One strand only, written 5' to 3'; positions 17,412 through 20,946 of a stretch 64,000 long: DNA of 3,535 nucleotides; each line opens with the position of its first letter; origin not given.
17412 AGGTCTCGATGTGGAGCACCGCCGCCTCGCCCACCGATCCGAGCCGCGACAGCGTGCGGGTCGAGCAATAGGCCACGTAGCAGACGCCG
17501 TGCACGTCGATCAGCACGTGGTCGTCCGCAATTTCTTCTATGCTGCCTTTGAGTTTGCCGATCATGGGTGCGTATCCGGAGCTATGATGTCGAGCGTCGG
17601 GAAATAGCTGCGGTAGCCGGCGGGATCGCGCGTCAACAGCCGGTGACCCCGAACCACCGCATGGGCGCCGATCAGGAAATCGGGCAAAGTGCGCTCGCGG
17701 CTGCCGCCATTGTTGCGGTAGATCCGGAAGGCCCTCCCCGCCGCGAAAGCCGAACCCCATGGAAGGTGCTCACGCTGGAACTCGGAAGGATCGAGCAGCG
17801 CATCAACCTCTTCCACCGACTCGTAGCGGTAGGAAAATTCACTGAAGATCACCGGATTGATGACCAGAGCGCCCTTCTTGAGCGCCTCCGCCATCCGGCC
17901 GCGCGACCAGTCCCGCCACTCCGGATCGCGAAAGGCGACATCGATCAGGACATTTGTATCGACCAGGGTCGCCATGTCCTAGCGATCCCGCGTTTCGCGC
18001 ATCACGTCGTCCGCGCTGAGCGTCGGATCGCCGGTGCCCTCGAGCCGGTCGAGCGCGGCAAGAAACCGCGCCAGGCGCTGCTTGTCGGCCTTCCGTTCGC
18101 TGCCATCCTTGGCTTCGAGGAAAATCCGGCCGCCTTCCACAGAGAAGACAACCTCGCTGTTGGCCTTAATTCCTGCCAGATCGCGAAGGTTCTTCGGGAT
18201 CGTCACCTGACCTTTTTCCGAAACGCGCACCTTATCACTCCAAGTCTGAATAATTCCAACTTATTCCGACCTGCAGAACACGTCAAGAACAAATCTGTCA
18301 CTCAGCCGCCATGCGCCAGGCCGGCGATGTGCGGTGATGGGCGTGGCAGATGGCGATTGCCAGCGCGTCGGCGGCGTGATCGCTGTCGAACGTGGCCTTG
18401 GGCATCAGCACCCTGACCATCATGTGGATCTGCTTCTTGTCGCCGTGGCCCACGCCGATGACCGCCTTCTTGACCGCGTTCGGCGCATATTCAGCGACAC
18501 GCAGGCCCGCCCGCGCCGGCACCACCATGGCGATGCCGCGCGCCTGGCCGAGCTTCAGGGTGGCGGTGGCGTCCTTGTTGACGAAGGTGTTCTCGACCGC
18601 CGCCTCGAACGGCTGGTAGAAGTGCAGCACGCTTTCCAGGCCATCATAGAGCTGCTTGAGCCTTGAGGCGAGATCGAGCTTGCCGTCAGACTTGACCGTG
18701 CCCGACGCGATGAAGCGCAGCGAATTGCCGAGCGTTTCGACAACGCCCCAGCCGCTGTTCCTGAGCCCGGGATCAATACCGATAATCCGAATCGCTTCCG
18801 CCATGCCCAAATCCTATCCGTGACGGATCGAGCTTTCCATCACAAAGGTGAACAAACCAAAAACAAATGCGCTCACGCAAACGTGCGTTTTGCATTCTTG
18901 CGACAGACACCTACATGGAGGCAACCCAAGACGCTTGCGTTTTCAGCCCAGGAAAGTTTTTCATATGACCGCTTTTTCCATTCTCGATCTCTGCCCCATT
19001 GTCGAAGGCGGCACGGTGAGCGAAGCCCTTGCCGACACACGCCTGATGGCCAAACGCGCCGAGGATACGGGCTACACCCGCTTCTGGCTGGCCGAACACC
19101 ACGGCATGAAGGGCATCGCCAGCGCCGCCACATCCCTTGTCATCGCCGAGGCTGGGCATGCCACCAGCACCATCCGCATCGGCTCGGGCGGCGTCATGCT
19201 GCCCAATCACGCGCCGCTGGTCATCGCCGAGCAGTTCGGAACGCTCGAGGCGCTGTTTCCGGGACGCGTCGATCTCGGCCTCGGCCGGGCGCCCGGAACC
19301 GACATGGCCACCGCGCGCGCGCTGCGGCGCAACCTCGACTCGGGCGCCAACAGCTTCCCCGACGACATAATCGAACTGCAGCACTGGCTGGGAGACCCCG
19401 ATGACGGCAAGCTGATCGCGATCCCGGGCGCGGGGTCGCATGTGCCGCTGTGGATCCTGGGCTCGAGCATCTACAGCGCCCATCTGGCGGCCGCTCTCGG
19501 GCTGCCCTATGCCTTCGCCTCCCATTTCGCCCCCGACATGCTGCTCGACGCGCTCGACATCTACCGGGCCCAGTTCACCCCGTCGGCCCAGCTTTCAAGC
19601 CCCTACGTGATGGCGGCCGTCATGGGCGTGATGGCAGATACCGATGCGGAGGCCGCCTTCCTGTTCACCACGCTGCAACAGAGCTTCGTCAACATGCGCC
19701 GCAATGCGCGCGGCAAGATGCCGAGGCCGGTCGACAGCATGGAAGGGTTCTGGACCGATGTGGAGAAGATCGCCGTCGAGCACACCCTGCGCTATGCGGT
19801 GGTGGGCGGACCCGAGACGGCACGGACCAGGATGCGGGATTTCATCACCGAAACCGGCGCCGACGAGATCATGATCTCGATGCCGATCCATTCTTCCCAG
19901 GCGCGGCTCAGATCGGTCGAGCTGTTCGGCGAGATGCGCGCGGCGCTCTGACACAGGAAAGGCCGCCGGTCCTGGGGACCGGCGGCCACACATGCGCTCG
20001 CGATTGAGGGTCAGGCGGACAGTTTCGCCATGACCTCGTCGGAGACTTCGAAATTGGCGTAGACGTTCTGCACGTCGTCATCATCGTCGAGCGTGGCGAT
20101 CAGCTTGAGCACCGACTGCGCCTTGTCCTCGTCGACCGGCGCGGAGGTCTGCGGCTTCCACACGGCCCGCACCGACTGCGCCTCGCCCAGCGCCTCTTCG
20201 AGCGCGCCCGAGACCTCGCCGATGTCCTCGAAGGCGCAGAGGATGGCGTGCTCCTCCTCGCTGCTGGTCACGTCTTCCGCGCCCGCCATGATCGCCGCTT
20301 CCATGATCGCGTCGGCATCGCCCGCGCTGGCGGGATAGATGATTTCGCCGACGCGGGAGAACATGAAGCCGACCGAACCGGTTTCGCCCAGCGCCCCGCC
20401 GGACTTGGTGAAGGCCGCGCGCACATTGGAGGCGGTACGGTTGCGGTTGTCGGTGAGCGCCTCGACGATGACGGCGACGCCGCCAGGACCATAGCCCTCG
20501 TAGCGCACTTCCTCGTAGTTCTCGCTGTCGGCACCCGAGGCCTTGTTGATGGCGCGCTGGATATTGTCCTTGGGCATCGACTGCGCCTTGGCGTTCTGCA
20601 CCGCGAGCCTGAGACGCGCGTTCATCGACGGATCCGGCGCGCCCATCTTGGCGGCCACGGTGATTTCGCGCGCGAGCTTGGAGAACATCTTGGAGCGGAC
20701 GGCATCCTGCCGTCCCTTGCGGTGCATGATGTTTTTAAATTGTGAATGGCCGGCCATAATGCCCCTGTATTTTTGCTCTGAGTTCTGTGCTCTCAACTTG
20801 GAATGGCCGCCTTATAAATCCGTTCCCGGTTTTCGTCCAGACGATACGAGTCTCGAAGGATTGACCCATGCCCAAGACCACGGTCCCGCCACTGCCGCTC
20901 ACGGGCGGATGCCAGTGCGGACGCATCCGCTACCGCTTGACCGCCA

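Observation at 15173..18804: Two dissimilar AbrB-VapC toxin-antitoxin cassettes interleaved in the Holliday-junction operon (ruvC-TA1-ruvA-TA2-ruvB)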

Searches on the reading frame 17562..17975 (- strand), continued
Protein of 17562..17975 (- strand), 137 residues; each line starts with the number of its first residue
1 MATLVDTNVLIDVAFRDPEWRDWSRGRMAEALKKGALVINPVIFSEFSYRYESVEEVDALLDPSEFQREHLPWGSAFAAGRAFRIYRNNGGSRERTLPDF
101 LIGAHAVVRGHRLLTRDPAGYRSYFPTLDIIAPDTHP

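Call 80: fold_search(model_id=the predicted structure, library=pdb)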
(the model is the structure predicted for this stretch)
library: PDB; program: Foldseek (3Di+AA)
matches with E <= 10: 459; with E <= 0.001: 42
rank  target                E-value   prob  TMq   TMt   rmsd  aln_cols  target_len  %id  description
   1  3zvk_B                5.9e-07  1.00  0.77  0.79   2.8       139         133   19  Crystal structure of VapBC2 from Rickettsia felis bound to a DNA fragment from their promoter (released 2011-12-14)
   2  4chg_A                9.1e-07  1.00  0.74  0.76   2.9       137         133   24  Crystal structure of VapBC15 complex from Mycobacterium tuberculosis (released 2014-11-12)
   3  3zvk_C                1.0e-06  1.00  0.74  0.77   3.1       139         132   18  Crystal structure of VapBC2 from Rickettsia felis bound to a DNA fragment from their promoter (released 2011-12-14)
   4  3zvk_A                1.6e-06  1.00  0.73  0.74   3.5       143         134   19  Crystal structure of VapBC2 from Rickettsia felis bound to a DNA fragment from their promoter (released 2011-12-14)
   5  6a7v_G                1.8e-06  1.00  0.75  0.75   3.0       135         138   17  Crystal structure of Mycobacterium tuberculosis VapBC11 toxin-antitoxin complex (released 2018-10-10)
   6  6a7v_C                2.0e-06  1.00  0.75  0.74   3.0       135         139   17  Crystal structure of Mycobacterium tuberculosis VapBC11 toxin-antitoxin complex (released 2018-10-10)
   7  5ecd_A                2.1e-06  1.00  0.75  0.78   2.6       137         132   19  Structure of the Shigella flexneri VapC mutant D98N crystal form 1 (released 2016-02-17)
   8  6a7v_A                3.1e-06  1.00  0.76  0.77   3.0       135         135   17  Crystal structure of Mycobacterium tuberculosis VapBC11 toxin-antitoxin complex (released 2018-10-10)
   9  5ecw_A                3.5e-06  1.00  0.74  0.77   2.7       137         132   19  Structure of the Shigella flexneri VapC mutant D7A (released 2016-02-17)
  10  5ecw_B                5.7e-06  1.00  0.68  0.75   3.6       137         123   18  Structure of the Shigella flexneri VapC mutant D7A (released 2016-02-17)
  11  5ed0_A                6.4e-06  1.00  0.75  0.78   2.7       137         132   20  Structure of the Shigella flexneri VapC mutant D7N (released 2016-02-17)
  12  6nkl_A                1.0e-05  1.00  0.72  0.73   3.1       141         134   16  2.2 A resolution structure of VapBC-1 from nontypeable Haemophilus influenzae (released 2019-04-10)
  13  3tnd_A                1.3e-05  1.00  0.72  0.74   3.2       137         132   20  Crystal structure of Shigella flexneri VapBC toxin-antitoxin complex (released 2011-11-02)
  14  3h87_B                1.4e-05  1.00  0.73  0.72   3.4       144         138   18  Rv0301 Rv0300 Toxin Antitoxin Complex from Mycobacterium tuberculosis (released 2009-05-05)
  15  3h87_A                1.7e-05  1.00  0.74  0.74   3.2       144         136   19  Rv0301 Rv0300 Toxin Antitoxin Complex from Mycobacterium tuberculosis (released 2009-05-05)
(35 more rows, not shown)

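Call 82: search_dna_similar(query=window:17562-17975:-, collection=plasmids, mode=protein, max_rows=12)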
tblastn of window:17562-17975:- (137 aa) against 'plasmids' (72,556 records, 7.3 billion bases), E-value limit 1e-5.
Records with a match: 142; places in all: 157; records where one place covers at least 80% of the query: 125.
Best place of each record, by identity: 60-80% 1; <60% 141.
By first word of the organism name: Rhizobium 76; Sinorhizobium 11; Paracoccus 7; Synechocystis 6; Ensifer 6; Sulfitobacter 5; Azospirillum 4; Picosynechococcus 2; Agrobacterium 2; Mesorhizobium 2; and 17 more.
By predicted mobility (MOB-suite, as given by PLSDB): non-mobilizable 86; conjugative 52; mobilizable 4.
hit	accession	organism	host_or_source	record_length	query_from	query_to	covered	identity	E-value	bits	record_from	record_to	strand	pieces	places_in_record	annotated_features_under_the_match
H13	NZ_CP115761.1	Paracoccus sp. SCSIO 75233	cell culture,sediment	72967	3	137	99%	53.3%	2e-35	135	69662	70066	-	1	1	type II toxin-antitoxin system VapC family toxin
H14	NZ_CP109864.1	Paracoccus aminovorans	bacteria,human fecal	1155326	3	135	97%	52.6%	1e-37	141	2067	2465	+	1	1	record has no annotation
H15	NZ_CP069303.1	Shinella sp. PSBB067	monoisolate,Minnesota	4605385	2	137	99%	51.5%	9e-35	133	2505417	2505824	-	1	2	none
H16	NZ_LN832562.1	Paracoccus aminovorans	-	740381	3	134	96%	53.0%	1e-37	141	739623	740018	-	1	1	type II toxin-antitoxin system VapC family toxin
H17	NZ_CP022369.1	Azospirillum sp. TSH58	single cell,paddy soils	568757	3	135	97%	51.1%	2e-36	138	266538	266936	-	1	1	type II toxin-antitoxin system VapC family toxin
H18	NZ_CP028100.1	Synechocystis sp. IPPAS B-1465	axenic culture,Synechocystis sp. GT-L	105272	1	133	97%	50.7%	3e-35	134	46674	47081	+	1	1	type II toxin-antitoxin system VapC family toxin | hypothetical protein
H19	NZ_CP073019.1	Synechocystis sp. PCC 6803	cell culture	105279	1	133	97%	50.7%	3e-35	134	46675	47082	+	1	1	type II toxin-antitoxin system VapC family toxin | hypothetical protein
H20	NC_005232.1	Synechocystis sp. PCC 6803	-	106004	1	133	97%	50.7%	3e-35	134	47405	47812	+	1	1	type II toxin-antitoxin system VapC family toxin | hypothetical protein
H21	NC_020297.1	Synechocystis sp. PCC 6803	-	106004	1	133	97%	50.7%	3e-35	134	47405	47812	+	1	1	type II toxin-antitoxin system VapC family toxin | hypothetical protein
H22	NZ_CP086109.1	Skermanella mucosa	single cell,crude oil contaminated ...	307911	3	135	97%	50.4%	6e-35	134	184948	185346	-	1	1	type II toxin-antitoxin system VapC family toxin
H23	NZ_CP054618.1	Azospirillum oryzae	cell culture,soil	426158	3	136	98%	50.0%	1e-35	136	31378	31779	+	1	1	type II toxin-antitoxin system VapC family toxin | EAL domain-containing protein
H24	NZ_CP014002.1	Picosynechococcus sp. PCC 73109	cell culture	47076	1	133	97%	50.0%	7e-34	130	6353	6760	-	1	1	type II toxin-antitoxin system VapC family toxin | hypothetical protein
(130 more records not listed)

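Call 84: get_annotated_region(hit=H15, flank=3000)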
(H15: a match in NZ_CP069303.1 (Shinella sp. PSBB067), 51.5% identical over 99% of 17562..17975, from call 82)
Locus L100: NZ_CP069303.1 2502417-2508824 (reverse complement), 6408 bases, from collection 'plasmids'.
description: Shinella sp. PSBB067 plasmid unnamed1, complete sequence
organism: Shinella sp. PSBB067 (NCBI taxid 2715959)
taxonomy: Bacteria; Pseudomonadota; Alphaproteobacteria; Hyphomicrobiales; Rhizobiaceae; Shinella; Shinella sp. PSBB067
host: -; source: monoisolate,Minnesota; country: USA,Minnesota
typing (MOB-suite, as given by PLSDB): non-mobilizable; mating-pair formation MPF_T
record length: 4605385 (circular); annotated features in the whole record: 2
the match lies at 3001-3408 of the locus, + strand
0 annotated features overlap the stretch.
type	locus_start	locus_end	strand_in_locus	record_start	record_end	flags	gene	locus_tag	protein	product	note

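Call 85: get_annotated_region(hit=H13, flank=700)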
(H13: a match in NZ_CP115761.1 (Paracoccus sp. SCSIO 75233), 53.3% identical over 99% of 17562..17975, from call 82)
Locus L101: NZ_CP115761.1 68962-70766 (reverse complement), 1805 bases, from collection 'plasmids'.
description: Paracoccus sp. SCSIO 75233 plasmid p3, complete sequence
organism: Paracoccus sp. SCSIO 75233 (NCBI taxid 3017782)
taxonomy: Bacteria; Pseudomonadota; Alphaproteobacteria; Rhodobacterales; Paracoccaceae; Paracoccus; Paracoccus sp. SCSIO 75233
host: -; source: cell culture,sediment; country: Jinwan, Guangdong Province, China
typing (MOB-suite, as given by PLSDB): non-mobilizable
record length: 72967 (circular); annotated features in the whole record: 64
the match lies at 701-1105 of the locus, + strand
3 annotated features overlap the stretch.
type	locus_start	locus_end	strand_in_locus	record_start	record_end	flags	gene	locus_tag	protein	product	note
CDS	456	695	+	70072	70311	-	-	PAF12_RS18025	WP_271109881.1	AbrB/MazE/SpoVT family DNA-binding domain-containing protein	-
CDS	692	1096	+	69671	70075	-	-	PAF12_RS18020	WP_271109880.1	type II toxin-antitoxin system VapC family toxin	-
CDS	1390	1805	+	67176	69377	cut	-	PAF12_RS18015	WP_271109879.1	NosR/NirI family protein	-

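Call 86: get_annotated_region(hit=H17, flank=700)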
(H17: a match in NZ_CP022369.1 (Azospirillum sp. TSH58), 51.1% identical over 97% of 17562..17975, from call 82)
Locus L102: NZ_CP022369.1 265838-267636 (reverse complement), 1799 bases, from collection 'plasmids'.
description: Azospirillum sp. TSH58 plasmid TSH58_p05, complete sequence
organism: Azospirillum sp. TSH58 (NCBI taxid 664962)
taxonomy: Bacteria; Pseudomonadota; Alphaproteobacteria; Rhodospirillales; Azospirillaceae; Azospirillum; Azospirillum sp. TSH58
host: -; source: single cell,paddy soils; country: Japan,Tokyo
typing (MOB-suite, as given by PLSDB): non-mobilizable
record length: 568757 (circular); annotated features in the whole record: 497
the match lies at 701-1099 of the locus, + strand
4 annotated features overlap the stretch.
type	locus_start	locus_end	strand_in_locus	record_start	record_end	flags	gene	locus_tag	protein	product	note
CDS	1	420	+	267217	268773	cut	-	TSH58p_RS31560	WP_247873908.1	PepSY-associated TM helix domain-containing protein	-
CDS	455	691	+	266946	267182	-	-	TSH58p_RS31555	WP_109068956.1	AbrB/MazE/SpoVT family DNA-binding domain-containing protein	-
CDS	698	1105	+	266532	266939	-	-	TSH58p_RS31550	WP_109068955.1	type II toxin-antitoxin system VapC family toxin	-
CDS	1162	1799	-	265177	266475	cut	-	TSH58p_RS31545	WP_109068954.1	plasmid replication protein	-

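Call 87: get_annotated_region(hit=H20, flank=700)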
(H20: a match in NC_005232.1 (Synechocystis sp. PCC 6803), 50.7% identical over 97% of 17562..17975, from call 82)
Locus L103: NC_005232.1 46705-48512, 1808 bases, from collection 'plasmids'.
description: Synechocystis sp. PCC 6803 plasmid pSYSX, complete sequence
organism: Synechocystis sp. PCC 6803 (NCBI taxid 1148)
taxonomy: Bacteria; Cyanobacteriota; Cyanophyceae; Synechococcales; Merismopediaceae; Synechocystis; Synechocystis sp. PCC 6803
host: -; source: -; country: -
typing (MOB-suite, as given by PLSDB): non-mobilizable
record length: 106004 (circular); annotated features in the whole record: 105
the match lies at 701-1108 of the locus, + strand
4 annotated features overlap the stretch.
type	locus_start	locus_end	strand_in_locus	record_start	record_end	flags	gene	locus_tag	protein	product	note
CDS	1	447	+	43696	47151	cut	-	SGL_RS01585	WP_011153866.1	helicase-related protein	-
CDS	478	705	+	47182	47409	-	-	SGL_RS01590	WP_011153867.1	hypothetical protein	-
CDS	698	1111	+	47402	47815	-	-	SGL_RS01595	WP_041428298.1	type II toxin-antitoxin system VapC family toxin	-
CDS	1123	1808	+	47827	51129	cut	-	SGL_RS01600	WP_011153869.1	DNA methyltransferase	-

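Call 88: get_annotated_region(hit=H22, flank=700)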
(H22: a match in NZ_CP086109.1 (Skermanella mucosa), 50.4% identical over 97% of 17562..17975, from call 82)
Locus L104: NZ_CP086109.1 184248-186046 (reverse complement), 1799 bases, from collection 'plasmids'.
description: Skermanella mucosa strain KEMB 2255-438 plasmid pSM-3, complete sequence
organism: Skermanella mucosa (NCBI taxid 1789672)
taxonomy: Bacteria; Pseudomonadota; Alphaproteobacteria; Rhodospirillales; Azospirillaceae; Skermanella; Skermanella mucosa
host: -; source: single cell,crude oil contaminated deserts; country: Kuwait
typing (MOB-suite, as given by PLSDB): non-mobilizable
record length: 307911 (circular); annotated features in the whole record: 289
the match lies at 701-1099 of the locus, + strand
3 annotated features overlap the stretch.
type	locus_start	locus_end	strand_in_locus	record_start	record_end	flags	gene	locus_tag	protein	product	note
CDS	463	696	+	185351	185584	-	-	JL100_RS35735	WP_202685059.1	AbrB/MazE/SpoVT family DNA-binding domain-containing protein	-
CDS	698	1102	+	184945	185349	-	-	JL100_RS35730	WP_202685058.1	type II toxin-antitoxin system VapC family toxin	-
CDS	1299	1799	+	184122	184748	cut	-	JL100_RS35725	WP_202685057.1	hypothetical protein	-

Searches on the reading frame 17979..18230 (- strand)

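Call 3: search_protein_families(library=pfam, proteins=[window:17979-18230:-], max_evalue=0.01)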
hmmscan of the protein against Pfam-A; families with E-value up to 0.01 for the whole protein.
window:17979-18230:- (83 aa): 2 families
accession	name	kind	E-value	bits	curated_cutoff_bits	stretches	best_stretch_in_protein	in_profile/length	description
PF04014.23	MazE_antitoxin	-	8.1e-10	38.9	24.7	1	2-42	3-44/48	Antidote-toxin recognition MazE, bacterial antitoxin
PF15937.10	PrlF_antitoxin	-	0.00063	20.3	32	1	3-62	4-61/99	prlF antitoxin for toxin YhaV_toxin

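Call 40: search_protein_families(library=ncbifam, proteins=[window:17979-18230:-], max_evalue=0.01)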
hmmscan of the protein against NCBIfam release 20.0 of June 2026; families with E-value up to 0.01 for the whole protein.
window:17979-18230:- (83 aa): 4 families
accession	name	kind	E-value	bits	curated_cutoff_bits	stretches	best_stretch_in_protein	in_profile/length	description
TIGR01439.1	lp_hng_hel_AbrB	domain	2.1e-11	43.4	28.3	1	2-40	3-42/44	transcriptional regulator, AbrB family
NF040962.1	near_HgcAB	equivalog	0.0003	20.6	70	1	2-27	9-34/70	HgcAB-associated protein HgcC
NF007429.0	PRK09974.1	equivalog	0.00066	19.6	125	1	3-62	17-74/114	type II toxin-antitoxin system PrlF family antitoxin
NF006352.0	PRK08577.1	equivalog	0.0054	16.8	140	1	2-30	8-36/136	hypothetical protein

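Call 73: search_protein_families(library=padloc, proteins=[window:17979-18230:-], max_evalue=0.01)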
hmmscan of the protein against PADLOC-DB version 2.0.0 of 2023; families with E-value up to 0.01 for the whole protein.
window:17979-18230:- (83 aa): 0 families

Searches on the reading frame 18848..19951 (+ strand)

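Call 3: search_protein_families(library=pfam, proteins=[window:18848-19951:+], max_evalue=0.01)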
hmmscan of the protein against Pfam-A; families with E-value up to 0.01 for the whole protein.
window:18848-19951:+ (367 aa): 1 family
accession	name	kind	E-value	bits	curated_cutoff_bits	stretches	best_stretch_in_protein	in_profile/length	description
PF00296.26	Bac_luciferase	-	8e-35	121.1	27.9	1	55-339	15-313/314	Luciferase-like monooxygenase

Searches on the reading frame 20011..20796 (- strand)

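Call 3: search_protein_families(library=pfam, proteins=[window:20011-20796:-], max_evalue=0.01)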
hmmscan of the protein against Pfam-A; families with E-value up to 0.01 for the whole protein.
window:20011-20796:- (261 aa): 2 families
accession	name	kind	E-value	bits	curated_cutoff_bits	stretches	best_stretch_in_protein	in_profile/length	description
PF01709.26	Transcrip_reg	-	3.2e-59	199.7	27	1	94-249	1-160/160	TACO1/YebC second and third domain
PF20772.2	TACO1_YebC_N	-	5.7e-32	110.4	36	1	18-88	1-72/73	TACO1/YebC protein N-terminal domain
